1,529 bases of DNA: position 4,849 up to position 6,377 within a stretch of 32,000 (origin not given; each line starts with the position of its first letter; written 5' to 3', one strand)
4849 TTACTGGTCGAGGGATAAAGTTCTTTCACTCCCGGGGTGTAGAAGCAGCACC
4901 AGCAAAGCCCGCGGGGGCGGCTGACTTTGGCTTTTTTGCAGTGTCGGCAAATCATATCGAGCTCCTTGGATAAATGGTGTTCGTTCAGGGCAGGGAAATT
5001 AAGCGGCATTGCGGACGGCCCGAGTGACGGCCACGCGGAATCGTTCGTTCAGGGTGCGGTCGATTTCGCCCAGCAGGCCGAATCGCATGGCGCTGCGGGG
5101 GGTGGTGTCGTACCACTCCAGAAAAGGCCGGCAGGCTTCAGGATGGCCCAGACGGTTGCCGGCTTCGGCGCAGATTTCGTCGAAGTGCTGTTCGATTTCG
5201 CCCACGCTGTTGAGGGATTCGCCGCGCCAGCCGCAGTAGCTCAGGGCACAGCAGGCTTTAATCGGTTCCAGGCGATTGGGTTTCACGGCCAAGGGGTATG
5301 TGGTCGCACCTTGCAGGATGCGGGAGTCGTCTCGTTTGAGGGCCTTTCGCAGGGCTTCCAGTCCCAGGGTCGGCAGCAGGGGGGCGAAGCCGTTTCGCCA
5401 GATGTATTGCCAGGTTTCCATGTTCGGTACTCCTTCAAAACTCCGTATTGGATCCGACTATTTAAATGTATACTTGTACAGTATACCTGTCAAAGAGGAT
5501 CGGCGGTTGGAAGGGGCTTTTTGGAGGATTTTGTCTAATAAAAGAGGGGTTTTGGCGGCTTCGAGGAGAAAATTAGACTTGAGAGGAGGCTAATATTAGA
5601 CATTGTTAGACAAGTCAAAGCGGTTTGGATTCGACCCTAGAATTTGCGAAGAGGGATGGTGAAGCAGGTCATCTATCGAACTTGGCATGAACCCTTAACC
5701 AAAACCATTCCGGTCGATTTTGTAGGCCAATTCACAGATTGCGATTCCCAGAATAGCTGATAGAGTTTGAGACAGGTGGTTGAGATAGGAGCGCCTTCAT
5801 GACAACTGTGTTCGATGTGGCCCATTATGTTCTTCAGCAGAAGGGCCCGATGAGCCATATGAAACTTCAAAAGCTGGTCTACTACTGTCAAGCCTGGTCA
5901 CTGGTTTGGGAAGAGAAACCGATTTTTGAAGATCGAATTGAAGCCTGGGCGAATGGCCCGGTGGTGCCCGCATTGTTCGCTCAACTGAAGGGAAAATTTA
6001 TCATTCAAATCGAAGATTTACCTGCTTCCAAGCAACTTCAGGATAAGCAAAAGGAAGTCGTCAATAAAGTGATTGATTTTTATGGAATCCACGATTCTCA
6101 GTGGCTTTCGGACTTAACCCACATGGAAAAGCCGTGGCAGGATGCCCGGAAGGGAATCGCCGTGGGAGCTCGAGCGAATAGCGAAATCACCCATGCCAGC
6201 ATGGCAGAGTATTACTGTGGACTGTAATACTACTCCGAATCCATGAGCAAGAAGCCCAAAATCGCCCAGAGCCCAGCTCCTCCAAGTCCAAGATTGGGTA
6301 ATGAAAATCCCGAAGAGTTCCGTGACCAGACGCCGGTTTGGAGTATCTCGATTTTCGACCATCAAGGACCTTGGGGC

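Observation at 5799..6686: Panacea (DUF4065)-type antitoxin gene paired with an unassignable 147-aa partner: candidate undescribed toxin-antitoxin or defence module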

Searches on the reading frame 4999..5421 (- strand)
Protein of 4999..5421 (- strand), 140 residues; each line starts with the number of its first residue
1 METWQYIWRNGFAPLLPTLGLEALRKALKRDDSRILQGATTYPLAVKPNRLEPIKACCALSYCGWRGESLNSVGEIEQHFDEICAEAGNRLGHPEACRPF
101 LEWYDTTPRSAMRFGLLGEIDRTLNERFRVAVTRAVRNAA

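Call 4: search_protein_families(library=pfam, proteins=[window:4999-5421:-], max_evalue=1)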
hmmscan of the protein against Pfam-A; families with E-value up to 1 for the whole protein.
window:4999-5421:- (140 aa): 1 family
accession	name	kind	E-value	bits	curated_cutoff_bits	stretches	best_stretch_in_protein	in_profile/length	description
PF22564.2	HAAS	-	0.35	11.7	27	1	73-95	22-50/55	HAAS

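Call 6: search_protein_families(library=ncbifam, proteins=[window:4999-5421:-], max_evalue=1)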
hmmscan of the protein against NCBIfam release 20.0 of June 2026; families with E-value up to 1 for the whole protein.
window:4999-5421:- (140 aa): 0 families

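Call 89: search_protein_families(library=pfam, proteins=[window:4999-5421:-], max_evalue=0.001)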
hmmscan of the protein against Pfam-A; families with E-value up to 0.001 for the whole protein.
window:4999-5421:- (140 aa): 0 families

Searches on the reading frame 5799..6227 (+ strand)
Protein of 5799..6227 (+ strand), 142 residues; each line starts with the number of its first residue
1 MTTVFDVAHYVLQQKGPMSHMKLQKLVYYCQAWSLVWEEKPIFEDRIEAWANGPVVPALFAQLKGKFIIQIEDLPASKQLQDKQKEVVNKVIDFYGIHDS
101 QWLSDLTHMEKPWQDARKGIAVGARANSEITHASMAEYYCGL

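Call 4: search_protein_families(library=pfam, proteins=[window:5799-6227:+], max_evalue=1)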
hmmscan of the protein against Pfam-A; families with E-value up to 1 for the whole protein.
window:5799-6227:+ (142 aa): 1 family
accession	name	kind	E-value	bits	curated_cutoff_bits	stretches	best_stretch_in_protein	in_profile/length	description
PF13274.11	SocA_Panacea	-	2.1e-20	74.2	25.7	1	23-114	1-113/113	Antitoxin SocA-like, Panacea domain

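Call 5: search_protein_families(library=padloc, proteins=[window:5799-6227:+], max_evalue=1)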
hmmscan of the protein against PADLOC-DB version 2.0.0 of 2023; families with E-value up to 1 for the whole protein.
window:5799-6227:+ (142 aa): 0 families

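Call 6: search_protein_families(library=ncbifam, proteins=[window:5799-6227:+], max_evalue=1)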
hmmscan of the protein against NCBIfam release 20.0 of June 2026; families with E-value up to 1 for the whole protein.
window:5799-6227:+ (142 aa): 2 families
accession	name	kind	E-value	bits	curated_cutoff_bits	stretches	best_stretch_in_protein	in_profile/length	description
NF047745.1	SocA_antitoxin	equivalog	1.8e-13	50.5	190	1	13-131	16-151/176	type VI toxin-antitoxin system SocA family antitoxin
TIGR02085.1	meth_trns_rumB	equivalog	0.052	12.5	429.5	1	70-124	14-66/374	23S rRNA (uracil(747)-C(5))-methyltransferase RlmC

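Call 8: search_protein_families(library=phrogs, proteins=[window:5799-6227:+], max_evalue=1)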
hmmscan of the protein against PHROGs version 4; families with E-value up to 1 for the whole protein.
window:5799-6227:+ (142 aa): 3 families
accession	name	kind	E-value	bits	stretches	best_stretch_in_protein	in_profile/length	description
phrog_1281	-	unknown function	5.5e-38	131.6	1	1-139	7-150/195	-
phrog_10390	-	unknown function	5.6e-31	109.1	1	3-139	150-291/299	-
phrog_31959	-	unknown function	0.33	12.1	0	5-33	7-35/110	-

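Call 41: search_dna_similar(query=window:5799-6224:+, collection=phages, mode=protein, max_evalue=0.001, max_rows=60, rows=spread)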
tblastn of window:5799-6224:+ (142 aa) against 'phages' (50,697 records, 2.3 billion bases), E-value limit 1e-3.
Records with a match: 160; places in all: 165; records where one place covers at least 80% of the query: 101.
Best place of each record, by identity: <60% 160.
By first word of the organism name: Streptococcus 29; Pseudomonas 20; Bacteriophage 19; Stx2a-converting 19; Paenibacillus 15; Escherichia 8; Staphylococcus 6; Burkholderia 6; Listeria 5; Riemerella 4; and 21 more.
By host as written in the record: - 31; Pseudomonas aeruginosa 18; Helicobacter cinaedi 12; Paenibacillus larvae 11; Listeria monocytogenes 4; Riemerella anatipestifer 3; Staphylococcus aureus 3; Salmonella serovar Haardt 2; and 67 more.
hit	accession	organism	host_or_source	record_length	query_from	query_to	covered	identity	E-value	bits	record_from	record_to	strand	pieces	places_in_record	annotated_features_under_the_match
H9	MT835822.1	Bacteriophage sp.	human fecal samples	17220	1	142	100%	42.4%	6e-33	127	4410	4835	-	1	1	record has no annotation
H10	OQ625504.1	Cylindrospermopsis phage Cr-LKS4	Cylindrospermopsis raciborskii KLL07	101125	1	139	98%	36.6%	6e-21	93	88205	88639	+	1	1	hypothetical protein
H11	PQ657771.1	Escherichia phage EC.P3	Escherichia coli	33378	1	139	98%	35.6%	3e-19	88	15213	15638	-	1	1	hypothetical protein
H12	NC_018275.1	Salmonella phage vB_SemP_Emek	Salmonella serovar Haardt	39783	1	139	98%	35.6%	5e-17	82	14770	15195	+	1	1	DUF4065 domain-containing protein | hypothetical protein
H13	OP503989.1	Paenibacillus phage Callan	Paenibacillus larvae 2006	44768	3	142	99%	34.3%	4e-15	76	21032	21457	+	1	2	hypothetical protein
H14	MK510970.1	Pseudomonas phage vB_Pae_CF67a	Pseudomonas aeruginosa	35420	1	142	100%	33.6%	4e-15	76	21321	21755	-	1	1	hypothetical protein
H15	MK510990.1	Pseudomonas phage vB_Pae_BR133a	Pseudomonas aeruginosa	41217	1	142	100%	33.6%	4e-15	76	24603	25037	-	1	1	hypothetical protein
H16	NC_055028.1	Paenibacillus phage C7Cdelta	Paenibacillus larvae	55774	2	142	99%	33.3%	4e-17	82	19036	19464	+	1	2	DUF4065 domain-containing protein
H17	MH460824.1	Paenibacillus phage Unity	Paenibacillus larvae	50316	1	141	99%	32.9%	1e-14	75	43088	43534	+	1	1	hypothetical protein | antitoxin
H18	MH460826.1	Paenibacillus phage Heath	Paenibacillus larvae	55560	1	141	99%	32.9%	1e-14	75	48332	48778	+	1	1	hypothetical protein | antitoxin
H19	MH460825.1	Paenibacillus phage Scottie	Paenibacillus larvae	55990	1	141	99%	32.9%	1e-14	75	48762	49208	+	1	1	hypothetical protein | antitoxin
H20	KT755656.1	Paenibacillus phage Tripp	Paenibacillus larvae ATCC 9545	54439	1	141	99%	32.2%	9e-16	78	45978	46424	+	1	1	hypothetical protein (x2)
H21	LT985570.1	Bacteriophage sp.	-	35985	5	139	95%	33.3%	4e-13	71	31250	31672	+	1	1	record has no annotation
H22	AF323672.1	Lactococcus phage bIL311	Lactococcus lactis IL1403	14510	5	139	95%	30.7%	4e-12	67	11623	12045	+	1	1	orf21: Orf21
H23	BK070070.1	Bacteriophage sp.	Helicobacter cinaedi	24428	13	139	89%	31.6%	6e-14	73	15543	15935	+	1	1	putative prophage ps3 protein01-like protein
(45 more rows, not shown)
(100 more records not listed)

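Call 42: get_annotated_region(hit=H12, flank=1500)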
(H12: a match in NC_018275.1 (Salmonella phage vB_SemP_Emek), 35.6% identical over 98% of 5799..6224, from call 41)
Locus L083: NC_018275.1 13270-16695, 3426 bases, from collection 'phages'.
description: Salmonella phage vB_SemP_Emek, complete genome.
organism: Salmonella phage vB_SemP_Emek (NCBI taxid 1168548)
taxonomy: Viruses; Duplodnaviria; Heunggongvirae; Uroviricota; Caudoviricetes; Lederbergvirus
host: Salmonella serovar Haardt; source: sewage; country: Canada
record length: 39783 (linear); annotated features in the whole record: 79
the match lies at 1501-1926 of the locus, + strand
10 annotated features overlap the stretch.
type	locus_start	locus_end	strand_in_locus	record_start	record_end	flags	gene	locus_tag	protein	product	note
CDS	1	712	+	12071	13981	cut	-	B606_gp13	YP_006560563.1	DNA transfer protein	similar to N-terminus of YP_516199.1 phage DNA transfer protein [Sodalis phage phiSG1] and C-terminus of YP_063718.1 ...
CDS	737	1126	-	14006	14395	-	-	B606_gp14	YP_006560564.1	hypothetical protein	similar to NP_958214.1 gene 38 protein [Enterobacteria phage Sf6]; orf129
CDS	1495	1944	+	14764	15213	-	-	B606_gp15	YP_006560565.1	DUF4065 domain-containing protein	orf149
CDS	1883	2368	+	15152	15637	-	-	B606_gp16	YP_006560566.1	hypothetical protein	orf161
regulatory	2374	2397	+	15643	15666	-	-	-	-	terminator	rho-independent terminator; discovered using MFOLD 3.2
CDS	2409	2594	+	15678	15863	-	-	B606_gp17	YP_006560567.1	hypothetical protein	orf61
CDS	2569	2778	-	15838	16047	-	-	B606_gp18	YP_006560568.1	hypothetical protein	orf69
CDS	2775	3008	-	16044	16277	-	-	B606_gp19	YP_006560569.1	hypothetical protein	orf77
CDS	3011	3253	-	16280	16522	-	mnt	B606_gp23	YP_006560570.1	partition protein ATPase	similar to N-terminus of NP_059641.1 Mnt [Enterobacteria phage P22]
CDS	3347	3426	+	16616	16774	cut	arc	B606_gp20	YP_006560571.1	Arc-like repressor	similar to NP_059642.1 Arc [Enterobacteria phage P22]; motifs: pfam03869; transcriptional repressor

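Call 43: get_annotated_region(hit=H9, flank=1500)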
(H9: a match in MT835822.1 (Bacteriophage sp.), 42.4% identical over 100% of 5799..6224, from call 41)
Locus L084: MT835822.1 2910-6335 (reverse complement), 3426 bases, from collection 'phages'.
description: UNVERIFIED: Bacteriophage sp. clone scaffold_759 genomic sequence.
organism: Bacteriophage sp. (NCBI taxid 38018)
taxonomy: Viruses
host: -; source: human fecal samples; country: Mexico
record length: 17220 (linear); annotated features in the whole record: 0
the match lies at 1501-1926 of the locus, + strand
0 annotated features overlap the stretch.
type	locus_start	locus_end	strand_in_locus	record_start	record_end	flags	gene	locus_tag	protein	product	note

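Call 44: get_annotated_region(hit=H11, flank=1500)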
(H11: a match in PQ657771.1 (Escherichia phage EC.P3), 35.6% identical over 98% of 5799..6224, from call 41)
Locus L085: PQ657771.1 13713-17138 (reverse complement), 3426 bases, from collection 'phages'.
description: Escherichia phage EC.P3, complete genome.
organism: Escherichia phage EC.P3 (NCBI taxid 3390898)
taxonomy: Viruses; Duplodnaviria; Heunggongvirae; Uroviricota; Caudoviricetes
host: Escherichia coli; source: pig farm waste water; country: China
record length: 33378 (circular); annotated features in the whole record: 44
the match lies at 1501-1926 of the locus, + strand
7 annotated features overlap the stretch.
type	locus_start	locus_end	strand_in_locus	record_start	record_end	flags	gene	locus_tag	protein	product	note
CDS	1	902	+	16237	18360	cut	-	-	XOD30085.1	hypothetical protein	-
CDS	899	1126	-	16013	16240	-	-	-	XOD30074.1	hypothetical protein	-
CDS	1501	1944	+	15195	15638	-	-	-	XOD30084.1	hypothetical protein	-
CDS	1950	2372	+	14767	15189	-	-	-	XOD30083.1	hypothetical protein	-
CDS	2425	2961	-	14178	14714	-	-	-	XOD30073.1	hypothetical protein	-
CDS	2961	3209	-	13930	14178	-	-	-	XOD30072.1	hypothetical protein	-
CDS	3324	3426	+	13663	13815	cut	-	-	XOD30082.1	hypothetical protein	-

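Call 52: search_protein_families(library=ncbifam, proteins=[L083:1883-2365:+, L085:1950-2369:+, L083:1495-1941:+], max_evalue=0.1)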
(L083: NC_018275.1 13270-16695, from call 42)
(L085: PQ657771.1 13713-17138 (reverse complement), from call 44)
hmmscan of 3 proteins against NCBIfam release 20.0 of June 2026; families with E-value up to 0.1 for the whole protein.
L083:1883-2365:+ (161 aa): 1 family
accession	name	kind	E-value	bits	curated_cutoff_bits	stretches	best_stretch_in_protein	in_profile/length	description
NF046006.1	MAG6450_fam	subfamily_domain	0.073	13.6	40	0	56-157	2-100/103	MAG6450 family protein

L085:1950-2369:+ (140 aa): 1 family
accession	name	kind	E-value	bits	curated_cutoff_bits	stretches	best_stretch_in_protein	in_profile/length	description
NF046006.1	MAG6450_fam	subfamily_domain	1.9e-05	25.1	40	1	41-137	7-101/103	MAG6450 family protein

L083:1495-1941:+ (149 aa): 1 family
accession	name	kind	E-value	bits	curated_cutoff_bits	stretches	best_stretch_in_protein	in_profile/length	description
NF047745.1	SocA_antitoxin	equivalog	1.5e-19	70.4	190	1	9-123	6-130/176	type VI toxin-antitoxin system SocA family antitoxin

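Call 69: search_protein_families(library=pfam, proteins=[L083:1883-2365:+, L085:1950-2369:+], max_evalue=0.1)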
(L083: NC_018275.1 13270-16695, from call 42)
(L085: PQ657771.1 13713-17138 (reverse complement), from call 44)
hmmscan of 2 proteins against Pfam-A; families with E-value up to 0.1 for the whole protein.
L083:1883-2365:+ (161 aa): 0 families

L085:1950-2369:+ (140 aa): 0 families
